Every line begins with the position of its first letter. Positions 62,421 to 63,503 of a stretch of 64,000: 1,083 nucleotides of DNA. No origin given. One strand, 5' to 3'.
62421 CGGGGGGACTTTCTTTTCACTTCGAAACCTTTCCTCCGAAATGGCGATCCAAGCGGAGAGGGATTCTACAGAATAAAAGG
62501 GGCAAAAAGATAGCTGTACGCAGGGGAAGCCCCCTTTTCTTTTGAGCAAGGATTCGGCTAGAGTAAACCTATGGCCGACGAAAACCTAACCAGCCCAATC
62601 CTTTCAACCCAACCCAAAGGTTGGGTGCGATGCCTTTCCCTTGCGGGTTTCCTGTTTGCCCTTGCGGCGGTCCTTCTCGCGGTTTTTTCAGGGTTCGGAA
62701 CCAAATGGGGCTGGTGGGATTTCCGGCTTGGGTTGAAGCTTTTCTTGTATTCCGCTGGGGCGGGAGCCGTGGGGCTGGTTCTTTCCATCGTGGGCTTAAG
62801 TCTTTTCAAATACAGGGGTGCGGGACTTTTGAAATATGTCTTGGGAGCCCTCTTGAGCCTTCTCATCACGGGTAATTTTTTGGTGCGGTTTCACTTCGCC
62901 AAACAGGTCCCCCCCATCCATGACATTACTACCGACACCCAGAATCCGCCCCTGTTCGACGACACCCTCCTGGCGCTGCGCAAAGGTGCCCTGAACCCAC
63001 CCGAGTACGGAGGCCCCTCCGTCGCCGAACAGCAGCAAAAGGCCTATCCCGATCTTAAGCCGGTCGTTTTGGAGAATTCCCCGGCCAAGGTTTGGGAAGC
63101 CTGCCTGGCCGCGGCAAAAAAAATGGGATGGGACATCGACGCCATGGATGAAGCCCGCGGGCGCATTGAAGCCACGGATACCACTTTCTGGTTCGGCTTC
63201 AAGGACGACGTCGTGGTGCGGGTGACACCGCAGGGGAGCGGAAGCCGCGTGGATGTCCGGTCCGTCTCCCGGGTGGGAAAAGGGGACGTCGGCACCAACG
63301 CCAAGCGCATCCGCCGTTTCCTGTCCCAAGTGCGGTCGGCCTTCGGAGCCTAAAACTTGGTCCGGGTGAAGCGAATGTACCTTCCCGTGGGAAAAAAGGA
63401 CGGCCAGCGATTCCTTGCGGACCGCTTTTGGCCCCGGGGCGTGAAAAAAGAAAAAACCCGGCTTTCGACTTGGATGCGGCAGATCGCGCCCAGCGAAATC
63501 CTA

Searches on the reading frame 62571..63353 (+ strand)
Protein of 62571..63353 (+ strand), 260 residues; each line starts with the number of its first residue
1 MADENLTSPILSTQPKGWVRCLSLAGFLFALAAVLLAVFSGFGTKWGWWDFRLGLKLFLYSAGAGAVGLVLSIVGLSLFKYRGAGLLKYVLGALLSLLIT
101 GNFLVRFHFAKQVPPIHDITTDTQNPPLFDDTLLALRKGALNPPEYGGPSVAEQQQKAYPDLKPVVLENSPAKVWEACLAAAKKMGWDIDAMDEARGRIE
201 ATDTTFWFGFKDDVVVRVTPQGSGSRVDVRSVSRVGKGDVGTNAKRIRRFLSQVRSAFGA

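Call 25: search_protein_families(library=pfam, proteins=[window:62571-63350:+])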
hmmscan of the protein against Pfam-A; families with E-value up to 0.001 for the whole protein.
window:62571-63350:+ (260 aa): 1 family
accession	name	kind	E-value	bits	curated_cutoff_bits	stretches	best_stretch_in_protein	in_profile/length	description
PF07386.16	DUF1499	-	9e-27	94.2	22.6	1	118-253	1-113/114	Protein of unknown function (DUF1499)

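Call 27: find_encoding_contigs(protein=window:62571-63353:+, flank=10000, max_places=5)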
Protein window:62571-63353:+ (260 aa): 1 contig read that carries it; 1 place shown.
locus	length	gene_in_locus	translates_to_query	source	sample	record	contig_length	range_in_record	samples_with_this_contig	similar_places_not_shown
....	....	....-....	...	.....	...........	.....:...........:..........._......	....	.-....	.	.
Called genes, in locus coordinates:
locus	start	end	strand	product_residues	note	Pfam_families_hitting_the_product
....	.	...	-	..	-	?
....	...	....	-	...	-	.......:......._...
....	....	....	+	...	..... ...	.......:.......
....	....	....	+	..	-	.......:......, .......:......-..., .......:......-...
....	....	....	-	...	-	-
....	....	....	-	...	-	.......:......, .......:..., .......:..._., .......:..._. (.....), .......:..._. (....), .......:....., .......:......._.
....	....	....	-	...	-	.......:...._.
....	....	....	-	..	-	?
